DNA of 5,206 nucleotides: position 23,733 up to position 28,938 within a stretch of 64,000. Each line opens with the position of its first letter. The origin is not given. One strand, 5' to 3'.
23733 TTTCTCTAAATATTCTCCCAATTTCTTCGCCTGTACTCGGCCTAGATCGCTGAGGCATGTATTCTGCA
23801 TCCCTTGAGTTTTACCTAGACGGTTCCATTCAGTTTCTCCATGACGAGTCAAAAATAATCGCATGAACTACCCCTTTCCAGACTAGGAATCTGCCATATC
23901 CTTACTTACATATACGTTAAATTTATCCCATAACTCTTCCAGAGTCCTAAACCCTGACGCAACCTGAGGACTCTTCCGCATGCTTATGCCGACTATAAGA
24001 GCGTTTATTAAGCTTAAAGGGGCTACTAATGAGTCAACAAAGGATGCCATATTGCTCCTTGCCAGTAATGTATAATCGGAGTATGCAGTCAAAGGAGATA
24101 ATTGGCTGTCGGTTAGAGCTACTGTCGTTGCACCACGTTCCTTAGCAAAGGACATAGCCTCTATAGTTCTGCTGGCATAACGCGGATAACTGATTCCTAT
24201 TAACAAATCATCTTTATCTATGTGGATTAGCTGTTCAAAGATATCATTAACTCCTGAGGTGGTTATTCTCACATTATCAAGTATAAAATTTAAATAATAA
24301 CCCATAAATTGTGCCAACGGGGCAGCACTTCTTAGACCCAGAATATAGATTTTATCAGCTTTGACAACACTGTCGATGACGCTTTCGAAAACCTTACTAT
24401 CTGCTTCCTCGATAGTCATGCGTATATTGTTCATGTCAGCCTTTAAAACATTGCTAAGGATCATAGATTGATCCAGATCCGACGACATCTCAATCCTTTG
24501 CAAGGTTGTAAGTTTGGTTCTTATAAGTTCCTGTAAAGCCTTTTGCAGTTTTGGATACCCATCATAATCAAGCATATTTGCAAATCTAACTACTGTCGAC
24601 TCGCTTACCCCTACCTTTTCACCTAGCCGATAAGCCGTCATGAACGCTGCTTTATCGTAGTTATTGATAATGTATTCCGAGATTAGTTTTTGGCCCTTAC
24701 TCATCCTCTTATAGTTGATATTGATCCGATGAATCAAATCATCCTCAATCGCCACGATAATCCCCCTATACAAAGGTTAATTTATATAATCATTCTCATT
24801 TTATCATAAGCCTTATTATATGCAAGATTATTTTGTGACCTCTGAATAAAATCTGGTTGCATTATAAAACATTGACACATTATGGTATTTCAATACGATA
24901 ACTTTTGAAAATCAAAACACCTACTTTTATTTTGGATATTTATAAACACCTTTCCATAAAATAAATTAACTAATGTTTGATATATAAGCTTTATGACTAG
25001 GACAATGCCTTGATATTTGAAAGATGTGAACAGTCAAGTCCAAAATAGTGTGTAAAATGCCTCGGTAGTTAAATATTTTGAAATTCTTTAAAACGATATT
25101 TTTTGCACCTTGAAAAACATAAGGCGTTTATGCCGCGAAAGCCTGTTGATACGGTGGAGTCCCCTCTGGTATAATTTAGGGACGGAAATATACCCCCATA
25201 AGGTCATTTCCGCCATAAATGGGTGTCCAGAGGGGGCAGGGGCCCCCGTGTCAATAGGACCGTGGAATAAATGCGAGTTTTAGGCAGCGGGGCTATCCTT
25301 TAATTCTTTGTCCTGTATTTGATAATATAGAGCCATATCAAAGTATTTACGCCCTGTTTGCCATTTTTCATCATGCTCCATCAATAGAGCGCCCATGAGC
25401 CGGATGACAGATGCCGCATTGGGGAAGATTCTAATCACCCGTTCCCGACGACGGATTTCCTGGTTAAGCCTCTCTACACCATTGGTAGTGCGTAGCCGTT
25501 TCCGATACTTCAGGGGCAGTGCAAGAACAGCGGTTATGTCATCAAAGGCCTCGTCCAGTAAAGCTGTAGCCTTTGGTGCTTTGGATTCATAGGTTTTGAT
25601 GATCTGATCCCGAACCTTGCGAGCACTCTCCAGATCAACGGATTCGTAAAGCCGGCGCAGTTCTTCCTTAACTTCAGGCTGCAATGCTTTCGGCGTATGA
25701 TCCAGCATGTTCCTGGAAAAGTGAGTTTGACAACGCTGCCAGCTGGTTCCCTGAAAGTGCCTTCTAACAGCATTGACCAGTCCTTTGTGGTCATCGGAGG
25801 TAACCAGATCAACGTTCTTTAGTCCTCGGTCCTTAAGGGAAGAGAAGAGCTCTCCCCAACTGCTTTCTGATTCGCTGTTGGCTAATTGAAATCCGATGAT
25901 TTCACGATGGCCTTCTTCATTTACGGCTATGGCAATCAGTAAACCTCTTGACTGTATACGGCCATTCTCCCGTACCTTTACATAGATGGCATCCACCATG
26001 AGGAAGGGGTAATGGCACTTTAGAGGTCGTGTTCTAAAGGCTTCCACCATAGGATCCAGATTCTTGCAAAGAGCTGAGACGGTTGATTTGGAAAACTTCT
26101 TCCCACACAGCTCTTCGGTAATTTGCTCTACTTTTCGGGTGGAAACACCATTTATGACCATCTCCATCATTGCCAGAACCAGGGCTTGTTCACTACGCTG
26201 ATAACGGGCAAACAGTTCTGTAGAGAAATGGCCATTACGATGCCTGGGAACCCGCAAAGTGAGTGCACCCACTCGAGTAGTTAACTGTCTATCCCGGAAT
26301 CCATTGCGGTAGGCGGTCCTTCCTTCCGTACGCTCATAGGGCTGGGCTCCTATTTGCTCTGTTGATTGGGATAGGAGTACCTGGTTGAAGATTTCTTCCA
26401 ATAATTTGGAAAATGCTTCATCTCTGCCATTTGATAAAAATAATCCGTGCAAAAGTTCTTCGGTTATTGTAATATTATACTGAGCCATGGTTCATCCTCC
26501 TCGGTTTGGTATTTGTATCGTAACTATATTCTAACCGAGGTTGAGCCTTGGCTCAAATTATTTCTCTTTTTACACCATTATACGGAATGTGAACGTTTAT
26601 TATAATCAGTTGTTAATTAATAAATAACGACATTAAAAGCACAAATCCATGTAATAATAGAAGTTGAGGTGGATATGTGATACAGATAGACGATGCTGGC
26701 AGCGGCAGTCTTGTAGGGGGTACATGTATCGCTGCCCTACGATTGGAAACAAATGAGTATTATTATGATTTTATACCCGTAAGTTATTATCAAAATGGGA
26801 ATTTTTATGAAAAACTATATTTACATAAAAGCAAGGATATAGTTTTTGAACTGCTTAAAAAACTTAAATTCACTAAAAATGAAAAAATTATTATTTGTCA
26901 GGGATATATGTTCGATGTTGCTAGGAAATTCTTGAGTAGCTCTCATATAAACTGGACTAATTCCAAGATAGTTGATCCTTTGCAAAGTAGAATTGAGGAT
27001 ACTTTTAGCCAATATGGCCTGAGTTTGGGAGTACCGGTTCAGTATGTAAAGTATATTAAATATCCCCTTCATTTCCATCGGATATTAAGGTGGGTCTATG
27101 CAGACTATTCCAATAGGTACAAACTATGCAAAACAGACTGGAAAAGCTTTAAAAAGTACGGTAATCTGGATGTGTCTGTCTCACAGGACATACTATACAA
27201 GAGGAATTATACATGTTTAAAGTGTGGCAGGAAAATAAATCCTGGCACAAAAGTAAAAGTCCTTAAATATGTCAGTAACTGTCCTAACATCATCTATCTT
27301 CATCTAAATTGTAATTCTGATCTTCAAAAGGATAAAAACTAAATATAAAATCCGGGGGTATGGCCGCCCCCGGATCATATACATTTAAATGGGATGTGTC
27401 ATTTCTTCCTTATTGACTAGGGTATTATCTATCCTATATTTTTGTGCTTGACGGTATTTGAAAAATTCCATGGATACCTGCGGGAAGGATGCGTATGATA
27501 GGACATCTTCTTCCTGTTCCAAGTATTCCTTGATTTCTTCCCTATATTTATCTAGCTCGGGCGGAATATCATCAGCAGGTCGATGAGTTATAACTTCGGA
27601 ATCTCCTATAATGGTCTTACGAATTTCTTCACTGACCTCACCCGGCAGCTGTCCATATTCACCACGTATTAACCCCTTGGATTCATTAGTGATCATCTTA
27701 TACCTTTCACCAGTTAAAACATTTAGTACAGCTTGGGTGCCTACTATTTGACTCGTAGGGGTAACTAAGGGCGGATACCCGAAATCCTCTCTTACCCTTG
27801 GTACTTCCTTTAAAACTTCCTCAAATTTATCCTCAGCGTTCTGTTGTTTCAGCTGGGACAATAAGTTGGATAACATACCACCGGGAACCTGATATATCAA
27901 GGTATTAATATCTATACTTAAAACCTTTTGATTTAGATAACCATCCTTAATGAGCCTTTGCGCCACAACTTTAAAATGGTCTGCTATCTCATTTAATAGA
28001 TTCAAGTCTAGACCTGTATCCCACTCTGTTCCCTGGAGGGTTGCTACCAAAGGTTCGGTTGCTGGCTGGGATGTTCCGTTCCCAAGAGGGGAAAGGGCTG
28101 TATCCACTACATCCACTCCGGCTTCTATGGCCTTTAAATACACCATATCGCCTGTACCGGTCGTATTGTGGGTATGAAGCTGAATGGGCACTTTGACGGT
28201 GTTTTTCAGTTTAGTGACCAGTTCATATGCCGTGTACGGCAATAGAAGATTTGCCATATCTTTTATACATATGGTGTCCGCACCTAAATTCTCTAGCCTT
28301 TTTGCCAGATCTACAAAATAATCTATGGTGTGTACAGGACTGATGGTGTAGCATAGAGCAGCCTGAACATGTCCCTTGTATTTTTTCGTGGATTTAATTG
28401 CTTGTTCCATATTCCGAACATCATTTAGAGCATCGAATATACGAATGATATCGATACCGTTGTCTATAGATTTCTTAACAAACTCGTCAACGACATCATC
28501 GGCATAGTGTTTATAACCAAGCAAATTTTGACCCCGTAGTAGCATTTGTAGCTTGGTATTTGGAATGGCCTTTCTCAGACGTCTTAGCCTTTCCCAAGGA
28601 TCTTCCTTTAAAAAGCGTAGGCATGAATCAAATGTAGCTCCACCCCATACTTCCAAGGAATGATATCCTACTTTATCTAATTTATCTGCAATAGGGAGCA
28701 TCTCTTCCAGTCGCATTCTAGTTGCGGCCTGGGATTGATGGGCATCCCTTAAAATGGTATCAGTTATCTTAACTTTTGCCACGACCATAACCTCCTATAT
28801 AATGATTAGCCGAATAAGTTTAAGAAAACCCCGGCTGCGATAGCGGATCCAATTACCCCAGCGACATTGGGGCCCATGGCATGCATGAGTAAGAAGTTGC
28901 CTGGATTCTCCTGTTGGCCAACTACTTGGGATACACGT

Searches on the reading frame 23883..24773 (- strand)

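Call 52: search_protein_families(library=pfam, proteins=[window:23883-24773:-], max_evalue=0.000001)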
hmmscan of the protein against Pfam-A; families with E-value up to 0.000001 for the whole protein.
window:23883-24773:- (296 aa): 2 families
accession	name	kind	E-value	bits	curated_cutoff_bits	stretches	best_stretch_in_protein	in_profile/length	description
PF01380.27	SIS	-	1.9e-25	89.6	25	1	137-261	3-130/131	SIS domain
PF01418.23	HTH_6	-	4.6e-12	46.2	28.3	1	14-82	4-72/77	Helix-turn-helix domain, rpiR family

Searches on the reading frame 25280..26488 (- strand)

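Call 52: search_protein_families(library=pfam, proteins=[window:25280-26488:-], max_evalue=0.000001)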
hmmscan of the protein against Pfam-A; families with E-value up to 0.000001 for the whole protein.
window:25280-26488:- (402 aa): 2 families
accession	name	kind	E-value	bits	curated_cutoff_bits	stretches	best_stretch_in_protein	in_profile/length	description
PF00872.24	Transposase_mut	-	1e-132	443.1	21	1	17-378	17-378/379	Transposase, Mutator family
PF10551.15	MULE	-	1.5e-08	35.4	27.6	1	182-260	16-99/99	MULE transposase domain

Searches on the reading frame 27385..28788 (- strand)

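Call 52: search_protein_families(library=pfam, proteins=[window:27385-28788:-], max_evalue=0.000001)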
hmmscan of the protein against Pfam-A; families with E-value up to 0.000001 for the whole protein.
window:27385-28788:- (467 aa): 2 families
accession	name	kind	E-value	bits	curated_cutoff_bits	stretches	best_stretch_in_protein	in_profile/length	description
PF02436.23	PYC_OADA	-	5.9e-57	193.1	27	1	298-449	3-167/201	Conserved carboxylase domain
PF00682.25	HMGL-like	-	3.7e-23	82.7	29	1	5-270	1-258/260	HMGL-like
